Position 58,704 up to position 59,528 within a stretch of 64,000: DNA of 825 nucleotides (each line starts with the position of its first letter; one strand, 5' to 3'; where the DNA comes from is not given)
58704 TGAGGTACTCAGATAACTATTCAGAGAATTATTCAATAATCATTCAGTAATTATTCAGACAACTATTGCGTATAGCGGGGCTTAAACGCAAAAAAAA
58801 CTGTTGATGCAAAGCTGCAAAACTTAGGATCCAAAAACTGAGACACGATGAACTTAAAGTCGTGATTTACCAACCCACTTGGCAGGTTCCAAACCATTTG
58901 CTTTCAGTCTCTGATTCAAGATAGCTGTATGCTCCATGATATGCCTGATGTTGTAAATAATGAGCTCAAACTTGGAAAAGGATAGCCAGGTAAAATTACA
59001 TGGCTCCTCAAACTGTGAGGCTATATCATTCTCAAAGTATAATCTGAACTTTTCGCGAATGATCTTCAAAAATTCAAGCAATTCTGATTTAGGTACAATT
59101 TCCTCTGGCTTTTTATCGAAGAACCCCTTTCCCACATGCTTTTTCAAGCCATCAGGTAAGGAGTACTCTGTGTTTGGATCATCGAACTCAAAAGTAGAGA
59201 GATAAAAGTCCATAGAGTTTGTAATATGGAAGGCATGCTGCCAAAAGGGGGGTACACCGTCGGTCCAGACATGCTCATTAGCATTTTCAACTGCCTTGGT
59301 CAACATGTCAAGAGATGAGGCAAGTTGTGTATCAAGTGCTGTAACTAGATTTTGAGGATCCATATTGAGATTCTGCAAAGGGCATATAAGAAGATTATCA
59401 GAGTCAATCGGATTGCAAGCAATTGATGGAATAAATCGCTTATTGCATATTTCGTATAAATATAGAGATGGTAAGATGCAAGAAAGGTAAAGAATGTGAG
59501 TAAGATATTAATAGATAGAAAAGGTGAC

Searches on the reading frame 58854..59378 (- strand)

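Call 73: search_protein_families(library=pfam, proteins=[window:58854-59378:-], max_evalue=0.001)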
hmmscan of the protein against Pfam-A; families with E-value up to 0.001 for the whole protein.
window:58854-59378:- (174 aa): 1 family
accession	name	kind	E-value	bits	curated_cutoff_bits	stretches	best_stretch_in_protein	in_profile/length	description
PF12867.12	DinB_2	-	1.4e-05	25.9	24.8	1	19-153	2-127/128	DinB superfamily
